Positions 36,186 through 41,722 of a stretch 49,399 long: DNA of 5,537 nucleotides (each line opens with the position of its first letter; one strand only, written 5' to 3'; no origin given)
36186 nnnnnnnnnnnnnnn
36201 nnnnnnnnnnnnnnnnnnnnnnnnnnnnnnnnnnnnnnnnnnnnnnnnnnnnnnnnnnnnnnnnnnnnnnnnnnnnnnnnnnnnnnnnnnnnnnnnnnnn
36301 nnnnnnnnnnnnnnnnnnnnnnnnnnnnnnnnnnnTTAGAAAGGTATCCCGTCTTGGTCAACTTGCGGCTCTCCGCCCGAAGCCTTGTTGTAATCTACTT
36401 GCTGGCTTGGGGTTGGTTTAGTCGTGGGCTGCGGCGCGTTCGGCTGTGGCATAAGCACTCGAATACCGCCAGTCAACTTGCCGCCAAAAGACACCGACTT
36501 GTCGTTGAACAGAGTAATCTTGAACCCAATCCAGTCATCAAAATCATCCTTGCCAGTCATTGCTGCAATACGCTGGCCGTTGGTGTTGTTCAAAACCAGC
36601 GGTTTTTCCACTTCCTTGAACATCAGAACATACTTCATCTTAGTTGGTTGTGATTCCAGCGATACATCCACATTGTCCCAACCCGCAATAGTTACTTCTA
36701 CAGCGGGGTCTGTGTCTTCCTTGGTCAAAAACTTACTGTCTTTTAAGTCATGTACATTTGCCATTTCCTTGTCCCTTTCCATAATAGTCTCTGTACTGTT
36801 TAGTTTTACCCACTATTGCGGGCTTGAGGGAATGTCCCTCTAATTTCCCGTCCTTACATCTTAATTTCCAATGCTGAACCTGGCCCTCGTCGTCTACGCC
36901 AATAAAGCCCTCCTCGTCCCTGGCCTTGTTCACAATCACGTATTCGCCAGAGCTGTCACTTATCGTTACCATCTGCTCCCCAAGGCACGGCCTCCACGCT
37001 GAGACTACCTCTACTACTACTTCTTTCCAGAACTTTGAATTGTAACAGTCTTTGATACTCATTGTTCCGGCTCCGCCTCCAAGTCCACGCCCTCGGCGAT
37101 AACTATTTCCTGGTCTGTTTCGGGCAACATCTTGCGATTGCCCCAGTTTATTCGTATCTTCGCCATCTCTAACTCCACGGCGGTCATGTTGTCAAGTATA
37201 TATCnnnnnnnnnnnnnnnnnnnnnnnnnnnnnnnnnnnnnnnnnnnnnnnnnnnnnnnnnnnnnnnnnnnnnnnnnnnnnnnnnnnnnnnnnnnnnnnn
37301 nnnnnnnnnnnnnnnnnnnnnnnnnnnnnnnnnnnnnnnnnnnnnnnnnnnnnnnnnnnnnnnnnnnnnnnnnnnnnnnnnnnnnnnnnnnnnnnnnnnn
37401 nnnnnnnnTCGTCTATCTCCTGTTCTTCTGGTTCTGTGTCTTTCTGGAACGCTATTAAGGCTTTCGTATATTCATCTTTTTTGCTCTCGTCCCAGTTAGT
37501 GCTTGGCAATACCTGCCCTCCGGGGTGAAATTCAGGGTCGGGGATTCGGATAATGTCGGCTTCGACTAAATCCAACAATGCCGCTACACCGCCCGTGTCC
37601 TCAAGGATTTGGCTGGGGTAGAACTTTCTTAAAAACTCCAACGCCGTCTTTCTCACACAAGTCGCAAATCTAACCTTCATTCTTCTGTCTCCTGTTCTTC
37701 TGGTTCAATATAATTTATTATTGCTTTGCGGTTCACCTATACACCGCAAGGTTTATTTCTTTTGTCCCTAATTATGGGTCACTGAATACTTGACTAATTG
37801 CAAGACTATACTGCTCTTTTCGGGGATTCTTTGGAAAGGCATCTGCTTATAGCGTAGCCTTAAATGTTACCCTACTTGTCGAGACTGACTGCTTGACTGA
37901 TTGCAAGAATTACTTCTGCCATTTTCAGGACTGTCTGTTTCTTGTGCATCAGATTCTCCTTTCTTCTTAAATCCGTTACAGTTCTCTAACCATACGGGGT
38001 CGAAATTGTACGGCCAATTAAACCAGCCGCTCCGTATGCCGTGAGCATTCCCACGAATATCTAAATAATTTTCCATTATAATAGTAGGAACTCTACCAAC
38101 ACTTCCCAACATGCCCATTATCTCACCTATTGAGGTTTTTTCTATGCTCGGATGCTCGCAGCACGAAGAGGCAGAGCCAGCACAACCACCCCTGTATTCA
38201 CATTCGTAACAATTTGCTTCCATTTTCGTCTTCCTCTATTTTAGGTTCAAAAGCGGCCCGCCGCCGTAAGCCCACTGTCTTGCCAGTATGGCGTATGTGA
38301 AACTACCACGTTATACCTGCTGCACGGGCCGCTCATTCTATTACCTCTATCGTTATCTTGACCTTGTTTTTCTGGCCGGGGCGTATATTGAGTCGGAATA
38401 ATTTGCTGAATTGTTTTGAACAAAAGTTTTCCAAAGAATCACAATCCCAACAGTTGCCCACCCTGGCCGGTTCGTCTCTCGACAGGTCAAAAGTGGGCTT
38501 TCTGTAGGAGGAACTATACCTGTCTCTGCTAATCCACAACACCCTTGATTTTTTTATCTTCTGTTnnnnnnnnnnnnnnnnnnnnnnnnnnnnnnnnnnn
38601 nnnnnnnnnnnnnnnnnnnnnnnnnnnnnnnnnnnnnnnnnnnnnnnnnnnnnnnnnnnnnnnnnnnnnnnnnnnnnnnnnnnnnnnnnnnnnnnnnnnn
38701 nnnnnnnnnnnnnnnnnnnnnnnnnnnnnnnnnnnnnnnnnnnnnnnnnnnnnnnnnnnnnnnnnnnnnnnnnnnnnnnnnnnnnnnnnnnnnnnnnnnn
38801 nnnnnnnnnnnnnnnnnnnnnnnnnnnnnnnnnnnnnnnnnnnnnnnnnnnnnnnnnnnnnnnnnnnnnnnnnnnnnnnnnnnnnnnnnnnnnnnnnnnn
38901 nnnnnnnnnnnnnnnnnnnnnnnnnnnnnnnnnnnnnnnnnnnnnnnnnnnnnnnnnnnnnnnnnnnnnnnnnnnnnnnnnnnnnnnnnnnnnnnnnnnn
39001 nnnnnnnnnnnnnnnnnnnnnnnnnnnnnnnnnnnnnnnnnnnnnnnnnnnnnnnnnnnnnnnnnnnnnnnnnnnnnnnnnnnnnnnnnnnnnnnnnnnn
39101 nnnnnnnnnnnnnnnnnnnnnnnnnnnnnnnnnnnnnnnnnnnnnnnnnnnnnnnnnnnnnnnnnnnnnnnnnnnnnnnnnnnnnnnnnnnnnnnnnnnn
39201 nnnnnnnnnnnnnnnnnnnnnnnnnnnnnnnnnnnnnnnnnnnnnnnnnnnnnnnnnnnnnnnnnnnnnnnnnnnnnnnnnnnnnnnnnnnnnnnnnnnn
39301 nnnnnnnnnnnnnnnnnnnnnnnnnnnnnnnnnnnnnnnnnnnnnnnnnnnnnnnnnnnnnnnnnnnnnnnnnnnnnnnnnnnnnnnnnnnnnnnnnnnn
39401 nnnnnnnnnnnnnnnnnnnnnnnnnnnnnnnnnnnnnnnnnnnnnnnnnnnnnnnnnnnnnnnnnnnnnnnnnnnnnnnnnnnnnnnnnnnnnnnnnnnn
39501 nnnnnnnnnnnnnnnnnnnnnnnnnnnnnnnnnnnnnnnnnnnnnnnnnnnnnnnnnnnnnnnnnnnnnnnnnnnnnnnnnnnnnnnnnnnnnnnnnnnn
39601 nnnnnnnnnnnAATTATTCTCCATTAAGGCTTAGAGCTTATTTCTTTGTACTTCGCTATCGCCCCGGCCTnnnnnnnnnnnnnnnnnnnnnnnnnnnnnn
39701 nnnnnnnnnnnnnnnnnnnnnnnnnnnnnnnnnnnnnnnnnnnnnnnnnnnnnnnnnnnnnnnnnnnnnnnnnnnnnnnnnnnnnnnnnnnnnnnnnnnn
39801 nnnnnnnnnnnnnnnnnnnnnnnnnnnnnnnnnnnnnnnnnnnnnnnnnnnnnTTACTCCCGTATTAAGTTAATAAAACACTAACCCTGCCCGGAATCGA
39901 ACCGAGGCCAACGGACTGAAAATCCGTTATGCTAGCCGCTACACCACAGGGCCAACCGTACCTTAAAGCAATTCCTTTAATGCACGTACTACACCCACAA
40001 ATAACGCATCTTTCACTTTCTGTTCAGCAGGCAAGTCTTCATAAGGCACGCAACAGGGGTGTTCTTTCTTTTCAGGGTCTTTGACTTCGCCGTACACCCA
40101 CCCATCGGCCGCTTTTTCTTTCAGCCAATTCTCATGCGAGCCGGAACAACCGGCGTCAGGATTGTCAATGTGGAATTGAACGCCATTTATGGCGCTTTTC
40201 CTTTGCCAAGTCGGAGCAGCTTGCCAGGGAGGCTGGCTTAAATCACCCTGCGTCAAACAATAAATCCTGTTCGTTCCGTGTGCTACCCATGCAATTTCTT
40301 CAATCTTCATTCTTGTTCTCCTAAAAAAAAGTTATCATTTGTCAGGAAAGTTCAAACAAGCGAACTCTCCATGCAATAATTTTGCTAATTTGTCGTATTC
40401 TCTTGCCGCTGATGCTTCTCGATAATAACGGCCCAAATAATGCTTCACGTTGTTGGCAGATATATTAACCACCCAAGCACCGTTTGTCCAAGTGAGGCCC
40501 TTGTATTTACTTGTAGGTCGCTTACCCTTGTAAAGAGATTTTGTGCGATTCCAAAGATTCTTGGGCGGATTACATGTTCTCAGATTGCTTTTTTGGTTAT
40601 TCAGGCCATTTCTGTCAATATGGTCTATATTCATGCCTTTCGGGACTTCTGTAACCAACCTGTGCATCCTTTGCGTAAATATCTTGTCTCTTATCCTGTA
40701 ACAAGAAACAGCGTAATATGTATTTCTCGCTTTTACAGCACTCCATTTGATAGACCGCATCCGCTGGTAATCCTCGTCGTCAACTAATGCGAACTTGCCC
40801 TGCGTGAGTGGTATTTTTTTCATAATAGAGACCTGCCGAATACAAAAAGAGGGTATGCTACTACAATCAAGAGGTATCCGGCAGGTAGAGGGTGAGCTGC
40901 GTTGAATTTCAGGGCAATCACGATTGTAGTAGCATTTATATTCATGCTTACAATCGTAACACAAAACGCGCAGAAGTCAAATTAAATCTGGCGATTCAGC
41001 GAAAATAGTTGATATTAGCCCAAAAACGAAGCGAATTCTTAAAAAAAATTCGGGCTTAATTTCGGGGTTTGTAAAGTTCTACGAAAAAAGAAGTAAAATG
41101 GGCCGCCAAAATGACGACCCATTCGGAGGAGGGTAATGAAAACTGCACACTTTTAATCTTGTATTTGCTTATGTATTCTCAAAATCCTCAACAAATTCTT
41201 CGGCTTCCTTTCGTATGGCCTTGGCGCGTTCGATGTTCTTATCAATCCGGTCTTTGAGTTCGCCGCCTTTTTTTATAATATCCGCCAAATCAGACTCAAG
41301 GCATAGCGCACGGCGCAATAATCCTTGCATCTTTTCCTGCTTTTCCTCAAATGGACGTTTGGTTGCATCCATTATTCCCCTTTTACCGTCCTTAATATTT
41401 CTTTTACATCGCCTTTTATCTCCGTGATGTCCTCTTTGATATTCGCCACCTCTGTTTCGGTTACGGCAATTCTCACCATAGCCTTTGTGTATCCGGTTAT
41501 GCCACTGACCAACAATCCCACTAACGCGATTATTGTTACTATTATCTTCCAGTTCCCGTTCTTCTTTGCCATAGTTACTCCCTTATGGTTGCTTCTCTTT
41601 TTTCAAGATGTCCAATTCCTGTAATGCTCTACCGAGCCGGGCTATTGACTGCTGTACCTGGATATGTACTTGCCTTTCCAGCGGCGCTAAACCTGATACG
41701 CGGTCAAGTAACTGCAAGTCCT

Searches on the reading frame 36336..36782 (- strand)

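Call 58: search_protein_families(library=pfam, proteins=[window:36336-36782:-], max_evalue=0.01)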
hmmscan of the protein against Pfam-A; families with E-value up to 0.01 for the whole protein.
window:36336-36782:- (148 aa): 0 families

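Call 92: search_protein_families(library=phrogs, proteins=[window:36336-36782:-], max_evalue=0.01)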
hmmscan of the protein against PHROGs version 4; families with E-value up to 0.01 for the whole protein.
window:36336-36782:- (148 aa): 2 families
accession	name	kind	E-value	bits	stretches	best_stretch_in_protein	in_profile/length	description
phrog_21613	-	unknown function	1.2e-15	58.6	1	38-124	38-126/166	-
phrog_11517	-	unknown function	1.4e-06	29.2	1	36-109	30-100/188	-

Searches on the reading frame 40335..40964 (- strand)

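Call 58: search_protein_families(library=pfam, proteins=[window:40335-40964:-], max_evalue=0.01)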
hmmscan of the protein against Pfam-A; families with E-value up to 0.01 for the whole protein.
window:40335-40964:- (209 aa): 1 family
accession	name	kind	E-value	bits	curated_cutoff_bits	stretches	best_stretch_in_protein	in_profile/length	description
PF13392.12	HNH_3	-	3.2e-05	23.9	24.8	1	106-132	14-40/46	HNH endonuclease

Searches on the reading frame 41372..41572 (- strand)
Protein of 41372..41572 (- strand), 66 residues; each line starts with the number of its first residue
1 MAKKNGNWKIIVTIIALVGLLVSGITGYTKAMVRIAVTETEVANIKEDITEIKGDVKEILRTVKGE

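Call 92: search_protein_families(library=phrogs, proteins=[window:41372-41572:-], max_evalue=0.01)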
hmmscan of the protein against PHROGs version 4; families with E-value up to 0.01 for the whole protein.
window:41372-41572:- (66 aa): 3 families
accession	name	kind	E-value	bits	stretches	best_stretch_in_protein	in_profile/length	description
phrog_10340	-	lysis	3.8e-08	34.4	1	11-62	13-68/77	holin/anti-holin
phrog_30209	-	unknown function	0.0046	18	1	11-60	31-84/102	-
phrog_1863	-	unknown function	0.0047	17.8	1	10-59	7-63/97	-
